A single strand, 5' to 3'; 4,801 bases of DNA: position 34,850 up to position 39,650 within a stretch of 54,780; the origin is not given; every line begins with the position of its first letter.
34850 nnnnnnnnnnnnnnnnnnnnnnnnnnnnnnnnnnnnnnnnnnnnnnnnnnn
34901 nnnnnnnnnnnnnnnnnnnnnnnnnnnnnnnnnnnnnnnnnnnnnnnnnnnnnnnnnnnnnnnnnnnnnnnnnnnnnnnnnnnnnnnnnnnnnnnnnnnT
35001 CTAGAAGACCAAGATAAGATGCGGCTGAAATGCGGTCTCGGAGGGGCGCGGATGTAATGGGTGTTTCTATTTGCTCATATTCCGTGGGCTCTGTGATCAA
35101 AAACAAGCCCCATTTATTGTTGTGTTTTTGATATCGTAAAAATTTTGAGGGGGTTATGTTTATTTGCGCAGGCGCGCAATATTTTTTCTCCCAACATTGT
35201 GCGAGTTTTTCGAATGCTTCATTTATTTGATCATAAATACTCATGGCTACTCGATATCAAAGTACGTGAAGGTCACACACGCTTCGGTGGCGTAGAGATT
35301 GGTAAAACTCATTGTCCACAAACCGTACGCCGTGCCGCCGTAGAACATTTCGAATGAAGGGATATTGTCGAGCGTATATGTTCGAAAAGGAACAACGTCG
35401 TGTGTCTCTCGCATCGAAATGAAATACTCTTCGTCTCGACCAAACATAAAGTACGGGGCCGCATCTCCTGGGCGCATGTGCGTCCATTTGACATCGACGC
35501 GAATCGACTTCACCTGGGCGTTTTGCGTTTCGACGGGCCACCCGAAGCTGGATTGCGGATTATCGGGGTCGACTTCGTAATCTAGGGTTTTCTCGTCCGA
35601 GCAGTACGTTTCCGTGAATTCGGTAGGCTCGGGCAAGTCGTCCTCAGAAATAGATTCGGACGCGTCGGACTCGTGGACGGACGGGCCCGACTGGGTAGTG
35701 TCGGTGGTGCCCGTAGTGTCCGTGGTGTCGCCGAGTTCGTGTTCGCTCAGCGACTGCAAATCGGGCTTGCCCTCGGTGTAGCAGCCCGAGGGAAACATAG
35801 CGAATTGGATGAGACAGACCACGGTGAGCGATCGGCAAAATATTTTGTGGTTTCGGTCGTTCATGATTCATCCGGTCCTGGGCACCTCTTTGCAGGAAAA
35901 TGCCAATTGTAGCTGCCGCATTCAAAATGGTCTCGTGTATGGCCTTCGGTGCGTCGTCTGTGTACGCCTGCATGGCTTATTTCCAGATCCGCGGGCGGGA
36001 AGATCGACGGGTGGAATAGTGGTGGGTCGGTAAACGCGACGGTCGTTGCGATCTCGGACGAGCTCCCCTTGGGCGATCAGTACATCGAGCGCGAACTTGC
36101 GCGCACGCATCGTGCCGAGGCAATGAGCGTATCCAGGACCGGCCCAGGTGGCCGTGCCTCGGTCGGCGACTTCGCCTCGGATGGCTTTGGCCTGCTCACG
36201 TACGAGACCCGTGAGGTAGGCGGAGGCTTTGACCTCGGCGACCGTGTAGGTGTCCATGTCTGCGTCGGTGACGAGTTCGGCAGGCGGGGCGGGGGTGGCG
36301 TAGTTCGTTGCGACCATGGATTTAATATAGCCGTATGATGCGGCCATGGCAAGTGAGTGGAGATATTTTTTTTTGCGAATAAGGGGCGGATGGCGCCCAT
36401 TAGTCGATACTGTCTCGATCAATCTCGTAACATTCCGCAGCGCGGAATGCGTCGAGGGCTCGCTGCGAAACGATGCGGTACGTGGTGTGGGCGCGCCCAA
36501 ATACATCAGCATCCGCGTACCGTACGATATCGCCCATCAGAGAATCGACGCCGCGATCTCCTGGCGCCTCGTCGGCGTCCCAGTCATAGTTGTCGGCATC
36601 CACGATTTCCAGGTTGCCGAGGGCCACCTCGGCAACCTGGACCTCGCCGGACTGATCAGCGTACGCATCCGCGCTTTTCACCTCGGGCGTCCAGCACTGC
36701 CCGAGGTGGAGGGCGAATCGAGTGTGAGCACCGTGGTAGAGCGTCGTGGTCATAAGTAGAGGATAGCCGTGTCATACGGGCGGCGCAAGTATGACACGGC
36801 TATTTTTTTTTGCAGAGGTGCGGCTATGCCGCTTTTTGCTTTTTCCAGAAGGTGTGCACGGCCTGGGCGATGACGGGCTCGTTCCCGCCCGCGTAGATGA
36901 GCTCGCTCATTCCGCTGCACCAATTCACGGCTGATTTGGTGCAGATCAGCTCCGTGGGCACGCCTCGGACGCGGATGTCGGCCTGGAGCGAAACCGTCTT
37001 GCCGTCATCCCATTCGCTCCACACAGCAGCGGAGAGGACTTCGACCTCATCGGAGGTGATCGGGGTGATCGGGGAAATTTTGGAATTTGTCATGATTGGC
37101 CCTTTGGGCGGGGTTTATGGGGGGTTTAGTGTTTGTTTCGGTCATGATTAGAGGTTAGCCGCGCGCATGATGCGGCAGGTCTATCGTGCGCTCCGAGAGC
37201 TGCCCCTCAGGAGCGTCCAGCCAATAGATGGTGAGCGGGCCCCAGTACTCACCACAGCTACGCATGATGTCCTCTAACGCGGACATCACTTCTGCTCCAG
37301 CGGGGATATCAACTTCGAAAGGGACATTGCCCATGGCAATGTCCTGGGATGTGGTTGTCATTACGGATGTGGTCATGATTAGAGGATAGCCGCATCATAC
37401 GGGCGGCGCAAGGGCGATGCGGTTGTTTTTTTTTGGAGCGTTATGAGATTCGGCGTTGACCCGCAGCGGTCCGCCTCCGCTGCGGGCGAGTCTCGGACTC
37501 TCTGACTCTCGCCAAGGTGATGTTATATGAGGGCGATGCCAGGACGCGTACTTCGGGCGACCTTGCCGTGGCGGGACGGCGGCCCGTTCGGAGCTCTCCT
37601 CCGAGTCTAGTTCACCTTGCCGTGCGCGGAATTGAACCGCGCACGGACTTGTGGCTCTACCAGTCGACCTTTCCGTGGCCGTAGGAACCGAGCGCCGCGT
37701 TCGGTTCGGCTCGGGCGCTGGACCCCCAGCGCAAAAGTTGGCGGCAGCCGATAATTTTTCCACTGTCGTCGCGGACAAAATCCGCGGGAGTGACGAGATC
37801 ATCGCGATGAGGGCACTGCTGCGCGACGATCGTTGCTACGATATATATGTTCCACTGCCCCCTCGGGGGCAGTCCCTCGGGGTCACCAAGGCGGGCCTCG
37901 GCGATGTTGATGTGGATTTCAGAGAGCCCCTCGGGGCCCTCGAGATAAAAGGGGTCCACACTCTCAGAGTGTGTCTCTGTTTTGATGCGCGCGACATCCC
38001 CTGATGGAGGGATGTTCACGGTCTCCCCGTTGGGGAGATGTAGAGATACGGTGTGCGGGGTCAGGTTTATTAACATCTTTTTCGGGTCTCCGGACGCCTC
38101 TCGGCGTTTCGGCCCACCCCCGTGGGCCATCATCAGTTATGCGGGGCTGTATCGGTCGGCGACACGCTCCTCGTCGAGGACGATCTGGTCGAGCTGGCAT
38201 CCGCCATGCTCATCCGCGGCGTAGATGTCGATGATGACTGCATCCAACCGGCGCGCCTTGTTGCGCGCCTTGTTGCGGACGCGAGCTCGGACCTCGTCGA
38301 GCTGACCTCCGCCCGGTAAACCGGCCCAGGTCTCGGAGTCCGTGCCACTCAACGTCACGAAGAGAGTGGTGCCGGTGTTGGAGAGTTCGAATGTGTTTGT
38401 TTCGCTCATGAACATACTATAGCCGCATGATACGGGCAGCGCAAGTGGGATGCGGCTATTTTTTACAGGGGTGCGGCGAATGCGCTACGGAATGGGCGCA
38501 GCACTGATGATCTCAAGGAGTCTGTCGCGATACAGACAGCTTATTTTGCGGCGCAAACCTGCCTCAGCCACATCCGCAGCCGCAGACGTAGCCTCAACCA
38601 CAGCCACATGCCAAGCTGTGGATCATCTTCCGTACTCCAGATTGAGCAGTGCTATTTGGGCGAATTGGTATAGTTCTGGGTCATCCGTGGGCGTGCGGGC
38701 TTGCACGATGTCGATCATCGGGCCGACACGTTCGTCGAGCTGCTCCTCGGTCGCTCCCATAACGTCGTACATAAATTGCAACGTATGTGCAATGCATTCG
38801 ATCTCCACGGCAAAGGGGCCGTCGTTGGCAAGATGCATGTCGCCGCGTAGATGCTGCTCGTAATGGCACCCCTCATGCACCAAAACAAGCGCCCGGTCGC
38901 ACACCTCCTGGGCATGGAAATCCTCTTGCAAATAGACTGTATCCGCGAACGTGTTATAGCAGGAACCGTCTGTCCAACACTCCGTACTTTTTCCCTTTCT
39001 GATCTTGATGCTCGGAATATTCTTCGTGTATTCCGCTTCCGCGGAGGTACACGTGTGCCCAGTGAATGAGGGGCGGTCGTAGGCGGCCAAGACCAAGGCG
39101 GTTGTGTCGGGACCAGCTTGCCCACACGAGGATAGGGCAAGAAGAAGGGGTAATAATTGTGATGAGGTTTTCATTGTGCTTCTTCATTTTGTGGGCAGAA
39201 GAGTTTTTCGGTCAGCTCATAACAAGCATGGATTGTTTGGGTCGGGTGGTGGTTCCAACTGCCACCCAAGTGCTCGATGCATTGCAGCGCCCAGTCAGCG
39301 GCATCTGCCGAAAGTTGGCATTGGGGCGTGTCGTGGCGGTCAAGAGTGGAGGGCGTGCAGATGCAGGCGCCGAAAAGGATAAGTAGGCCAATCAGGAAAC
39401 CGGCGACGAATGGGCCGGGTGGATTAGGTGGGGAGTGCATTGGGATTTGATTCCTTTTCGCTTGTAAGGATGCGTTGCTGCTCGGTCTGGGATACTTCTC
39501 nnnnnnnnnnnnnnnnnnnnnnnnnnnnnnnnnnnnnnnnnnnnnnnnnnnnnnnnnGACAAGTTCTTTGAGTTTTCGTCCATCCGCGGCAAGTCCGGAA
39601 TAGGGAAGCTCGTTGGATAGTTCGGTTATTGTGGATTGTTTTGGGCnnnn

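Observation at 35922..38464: Four copies of an A-tract / covarying hairpin / promoter module placed exactly 6 nt before leaderless ATGs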

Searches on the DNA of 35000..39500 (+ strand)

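Call 5: search_dna_similar(query=window:35000-39500:+, collection=phages, mode=distant)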
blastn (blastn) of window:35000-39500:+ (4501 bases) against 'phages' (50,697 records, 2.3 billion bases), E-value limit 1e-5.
No match.

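Call 21: search_rna_families(source=window, start=35500, end=39000, threshold=evalue, max_evalue=1, show_alignments=3)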
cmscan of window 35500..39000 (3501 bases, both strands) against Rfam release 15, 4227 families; matches with E-value up to 1: 2.
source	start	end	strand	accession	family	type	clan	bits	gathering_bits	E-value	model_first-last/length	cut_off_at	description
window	36572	36716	+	RF01754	radC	Cis-reg;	-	21.8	40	0.27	1-149/149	no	radC RNA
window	36599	36656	-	RF00675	mir-145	Gene; miRNA;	-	18.9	50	0.88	1-86/86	no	mir-145 microRNA precursor family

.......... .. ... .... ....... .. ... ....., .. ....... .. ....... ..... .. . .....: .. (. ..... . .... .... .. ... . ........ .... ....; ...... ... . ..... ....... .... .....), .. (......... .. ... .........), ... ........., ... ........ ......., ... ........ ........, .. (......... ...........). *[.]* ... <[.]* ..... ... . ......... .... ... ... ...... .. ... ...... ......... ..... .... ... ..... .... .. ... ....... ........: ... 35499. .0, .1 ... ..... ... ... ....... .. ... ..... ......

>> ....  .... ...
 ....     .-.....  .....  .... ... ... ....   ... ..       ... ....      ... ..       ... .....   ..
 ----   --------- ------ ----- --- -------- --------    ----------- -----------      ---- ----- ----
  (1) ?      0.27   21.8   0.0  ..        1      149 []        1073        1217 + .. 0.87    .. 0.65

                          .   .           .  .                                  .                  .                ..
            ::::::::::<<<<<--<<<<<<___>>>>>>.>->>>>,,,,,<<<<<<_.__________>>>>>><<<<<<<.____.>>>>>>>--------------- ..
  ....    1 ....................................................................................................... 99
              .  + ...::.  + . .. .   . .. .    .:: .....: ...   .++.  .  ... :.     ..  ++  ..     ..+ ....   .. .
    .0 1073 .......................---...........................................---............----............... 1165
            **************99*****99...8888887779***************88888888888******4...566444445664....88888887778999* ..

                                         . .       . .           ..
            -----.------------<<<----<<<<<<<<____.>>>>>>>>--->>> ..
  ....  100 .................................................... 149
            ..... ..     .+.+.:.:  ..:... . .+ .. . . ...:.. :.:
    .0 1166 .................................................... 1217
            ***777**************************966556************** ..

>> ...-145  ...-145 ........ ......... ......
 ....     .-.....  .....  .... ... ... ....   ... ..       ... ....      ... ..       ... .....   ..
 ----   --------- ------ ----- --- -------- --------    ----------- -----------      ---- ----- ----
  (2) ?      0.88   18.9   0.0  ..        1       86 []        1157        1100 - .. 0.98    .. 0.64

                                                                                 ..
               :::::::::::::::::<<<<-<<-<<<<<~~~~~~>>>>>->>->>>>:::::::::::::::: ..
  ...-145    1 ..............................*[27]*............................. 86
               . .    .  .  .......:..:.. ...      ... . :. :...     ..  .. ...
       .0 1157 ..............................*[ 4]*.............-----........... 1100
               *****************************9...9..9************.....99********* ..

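Call 80: build_rna_model(alignment_id=A5, structure=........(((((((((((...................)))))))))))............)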
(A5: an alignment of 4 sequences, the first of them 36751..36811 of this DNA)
Model R1 built from alignment A5 (4 sequences, 61 columns); structure: as given.
model positions 61; base pairs 11; branch points 0; effective number of sequences 3.78; information 0.916 bits per position. Calibrated on 0.2 Mb of random sequence (short: E-values are rough).
structure used (alignment columns):
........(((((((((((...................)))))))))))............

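Call 81: search_with_rna_model(model_id=R1, sources=[window, L170, L172, L179, L181, L182, L183, L184, L185, L186, L187, L188, L178], max_evalue=10, show_alignments=0)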
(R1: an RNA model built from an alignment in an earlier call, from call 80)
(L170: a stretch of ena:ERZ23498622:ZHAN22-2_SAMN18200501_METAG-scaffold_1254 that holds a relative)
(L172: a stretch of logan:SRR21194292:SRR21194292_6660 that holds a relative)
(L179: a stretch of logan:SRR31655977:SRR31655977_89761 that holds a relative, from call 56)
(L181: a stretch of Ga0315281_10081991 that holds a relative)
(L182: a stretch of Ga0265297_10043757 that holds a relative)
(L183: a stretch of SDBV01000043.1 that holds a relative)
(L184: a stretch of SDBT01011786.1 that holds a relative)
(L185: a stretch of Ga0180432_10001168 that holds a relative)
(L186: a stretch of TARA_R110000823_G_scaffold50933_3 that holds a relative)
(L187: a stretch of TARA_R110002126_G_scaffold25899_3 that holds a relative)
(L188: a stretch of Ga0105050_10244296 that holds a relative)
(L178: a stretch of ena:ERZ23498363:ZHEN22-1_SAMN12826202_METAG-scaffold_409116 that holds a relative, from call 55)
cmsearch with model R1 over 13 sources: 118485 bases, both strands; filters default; matches with E-value up to 10: 9.
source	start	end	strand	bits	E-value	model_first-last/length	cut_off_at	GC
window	36751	36811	-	83.8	8.5e-15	1-61/61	no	0.46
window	38407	38467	-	82.3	1.8e-14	1-61/61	no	0.48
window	37374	37434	-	82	2.1e-14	1-61/61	no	0.51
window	36315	36375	-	65.6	6.1e-11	1-61/61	no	0.39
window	36763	36811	+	27.9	0.0054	9-57/61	no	0.47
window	37143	37187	-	13.7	5.5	1-61/61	no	0.56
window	37386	37434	+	13.7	5.6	9-57/61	no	0.53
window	38419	38465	+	13.2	6.9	9-55/61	no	0.51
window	22928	22957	-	12.8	8.6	13-45/61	no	0.63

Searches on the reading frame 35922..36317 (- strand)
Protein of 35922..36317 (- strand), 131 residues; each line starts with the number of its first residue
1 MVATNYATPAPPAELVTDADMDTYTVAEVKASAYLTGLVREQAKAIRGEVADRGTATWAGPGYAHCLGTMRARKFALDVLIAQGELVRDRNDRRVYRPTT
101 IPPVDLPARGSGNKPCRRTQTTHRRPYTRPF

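Call 11: search_protein_families(library=pfam, max_evalue=0.01, proteins=[window:35922-36317:-])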
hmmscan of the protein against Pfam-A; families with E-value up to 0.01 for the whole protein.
window:35922-36317:- (131 aa): 0 families

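Call 41: search_protein_families(library=phrogs, max_evalue=0.001, proteins=[window:35922-36317:-])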
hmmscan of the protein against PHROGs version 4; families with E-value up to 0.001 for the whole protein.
window:35922-36317:- (131 aa): 0 families

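Call 50: search_protein_representatives(protein=window:35922-36317:-)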
Query: 131 residues. Proteins with E-value up to 0.001 (for the whole library): 9; up to 1e-10: 1; up to 1e-30: 1. The best 9 are listed.
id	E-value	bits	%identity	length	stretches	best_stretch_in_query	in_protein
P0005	3.1e-82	289.5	100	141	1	1-131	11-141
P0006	1.4e-09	54.6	44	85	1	24-96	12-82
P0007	2.0e-08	50.9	50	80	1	24-95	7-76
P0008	3.6e-08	50.1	49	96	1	24-96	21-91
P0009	1.9e-07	47.8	44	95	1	8-97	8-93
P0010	2.5e-07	47.4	43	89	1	25-93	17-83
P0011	1.7e-06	44.7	49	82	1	24-98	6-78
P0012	4.2e-05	40.2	45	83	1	21-89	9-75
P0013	4.6e-04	36.8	36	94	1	8-95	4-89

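Call 53: find_encoding_contigs(protein=P0009, flank=3000, max_places=4)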
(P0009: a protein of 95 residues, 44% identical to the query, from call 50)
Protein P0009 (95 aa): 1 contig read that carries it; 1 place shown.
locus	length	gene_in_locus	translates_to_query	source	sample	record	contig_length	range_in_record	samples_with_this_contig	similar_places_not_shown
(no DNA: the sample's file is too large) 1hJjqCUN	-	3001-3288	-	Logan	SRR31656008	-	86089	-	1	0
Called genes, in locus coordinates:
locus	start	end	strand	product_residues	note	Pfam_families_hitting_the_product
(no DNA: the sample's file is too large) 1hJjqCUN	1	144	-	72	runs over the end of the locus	-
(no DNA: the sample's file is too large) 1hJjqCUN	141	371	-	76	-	-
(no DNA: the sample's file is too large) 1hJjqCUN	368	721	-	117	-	-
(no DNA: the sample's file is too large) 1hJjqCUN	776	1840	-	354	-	PF04542:Sigma70_r2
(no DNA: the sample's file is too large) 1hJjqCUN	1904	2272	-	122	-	-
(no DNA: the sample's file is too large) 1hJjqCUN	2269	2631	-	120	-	-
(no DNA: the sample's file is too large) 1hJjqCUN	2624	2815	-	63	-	-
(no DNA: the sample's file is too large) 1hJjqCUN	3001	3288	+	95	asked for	-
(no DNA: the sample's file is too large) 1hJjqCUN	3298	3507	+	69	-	-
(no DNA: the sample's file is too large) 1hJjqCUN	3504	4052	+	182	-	-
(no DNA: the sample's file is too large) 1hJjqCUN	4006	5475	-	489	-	-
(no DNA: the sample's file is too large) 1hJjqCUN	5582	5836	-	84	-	-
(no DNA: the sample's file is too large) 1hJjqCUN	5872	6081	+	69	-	-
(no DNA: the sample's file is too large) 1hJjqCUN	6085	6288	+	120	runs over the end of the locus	-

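Call 54: find_encoding_contigs(protein=P0006, flank=3000, max_places=4)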
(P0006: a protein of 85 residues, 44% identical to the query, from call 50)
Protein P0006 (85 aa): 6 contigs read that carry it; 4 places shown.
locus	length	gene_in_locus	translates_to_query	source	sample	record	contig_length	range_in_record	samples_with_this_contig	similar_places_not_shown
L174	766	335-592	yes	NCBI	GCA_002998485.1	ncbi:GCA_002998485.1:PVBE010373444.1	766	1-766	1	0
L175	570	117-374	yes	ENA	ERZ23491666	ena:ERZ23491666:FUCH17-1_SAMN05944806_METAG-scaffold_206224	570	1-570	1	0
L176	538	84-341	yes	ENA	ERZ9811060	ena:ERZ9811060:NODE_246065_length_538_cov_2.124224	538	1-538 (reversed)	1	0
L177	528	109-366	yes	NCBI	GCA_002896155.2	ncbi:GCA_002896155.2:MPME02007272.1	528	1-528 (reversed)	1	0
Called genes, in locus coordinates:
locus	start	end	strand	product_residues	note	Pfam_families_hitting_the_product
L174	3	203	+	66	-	?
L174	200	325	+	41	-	-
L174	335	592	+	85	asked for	-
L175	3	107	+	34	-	?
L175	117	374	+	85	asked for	-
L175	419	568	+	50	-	?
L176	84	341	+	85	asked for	-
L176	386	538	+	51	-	?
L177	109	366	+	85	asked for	-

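Call 55: find_encoding_contigs(protein=P0008, flank=4000, max_places=3)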
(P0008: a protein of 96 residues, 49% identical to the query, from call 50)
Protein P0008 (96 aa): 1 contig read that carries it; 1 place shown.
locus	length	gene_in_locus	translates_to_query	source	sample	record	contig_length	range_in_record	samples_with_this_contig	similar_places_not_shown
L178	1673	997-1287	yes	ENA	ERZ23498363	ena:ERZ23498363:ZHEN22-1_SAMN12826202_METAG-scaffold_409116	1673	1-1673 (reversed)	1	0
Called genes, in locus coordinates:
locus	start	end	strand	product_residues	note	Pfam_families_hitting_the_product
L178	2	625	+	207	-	?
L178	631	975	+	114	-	PF01258:zf-dskA_traR (weak)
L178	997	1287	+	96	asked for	-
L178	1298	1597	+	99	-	-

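Call 56: find_encoding_contigs(protein=P0013, flank=4000, max_places=3)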
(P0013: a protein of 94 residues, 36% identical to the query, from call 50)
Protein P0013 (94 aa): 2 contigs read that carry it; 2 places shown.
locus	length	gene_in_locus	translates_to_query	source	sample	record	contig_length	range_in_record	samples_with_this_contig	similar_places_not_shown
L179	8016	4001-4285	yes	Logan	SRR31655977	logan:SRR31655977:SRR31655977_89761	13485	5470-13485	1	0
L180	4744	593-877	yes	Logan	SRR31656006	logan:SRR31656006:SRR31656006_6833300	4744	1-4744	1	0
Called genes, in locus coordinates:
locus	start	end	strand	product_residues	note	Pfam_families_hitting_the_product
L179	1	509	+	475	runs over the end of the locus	PF06381:Phage_portal_3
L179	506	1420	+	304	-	PF04233:Phage_Mu_F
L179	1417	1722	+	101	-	-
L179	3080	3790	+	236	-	-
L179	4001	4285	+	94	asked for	-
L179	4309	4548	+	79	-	-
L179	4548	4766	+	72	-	-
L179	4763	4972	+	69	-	PF13384:HTH_23 (faint), PF13560:HTH_31 (weak), PF01381:HTH_3, PF15943:YdaS_toxin (weak), PF14549:P22_Cro (weak)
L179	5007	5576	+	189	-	-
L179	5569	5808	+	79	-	-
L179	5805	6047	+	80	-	-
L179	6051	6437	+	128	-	PF04266:ASCH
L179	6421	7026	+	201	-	-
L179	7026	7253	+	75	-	-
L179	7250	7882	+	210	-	-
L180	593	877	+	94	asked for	-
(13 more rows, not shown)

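Call 85: search_solved_structures(query=A2, max_evalue=1)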
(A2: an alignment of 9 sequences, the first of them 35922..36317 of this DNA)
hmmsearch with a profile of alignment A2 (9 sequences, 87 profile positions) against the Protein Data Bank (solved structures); distinct sequences matched with E-value up to 1: 6.
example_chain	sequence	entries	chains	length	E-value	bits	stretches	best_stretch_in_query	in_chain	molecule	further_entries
8fbn_A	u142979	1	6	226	0.094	15.8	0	16-47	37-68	KWOCA_73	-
9dzw_A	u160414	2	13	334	0.22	14.6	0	20-47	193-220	CalC6_3 with DHR extension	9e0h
5lu6_A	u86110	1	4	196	0.88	12.7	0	15-59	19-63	Phosphoheptose isomerase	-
5lu5_A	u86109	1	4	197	0.99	12.5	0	15-58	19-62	Phosphoheptose isomerase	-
5ltz_A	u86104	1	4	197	1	12.5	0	15-58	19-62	Phosphoheptose isomerase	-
2xbl_A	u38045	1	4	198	1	12.5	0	15-58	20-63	PHOSPHOHEPTOSE ISOMERASE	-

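Call 88: find_related_loci(query=A4, collection=genome_contigs, flank=2500)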
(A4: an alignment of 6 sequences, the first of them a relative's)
Query A4 (96 aa) in genome_contigs; peptide patterns used: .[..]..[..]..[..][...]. (x = any residue, [..] = any of these).
92 stretches matched a pattern, but none encodes a relative of the query by tblastn (E <= 1e-3).
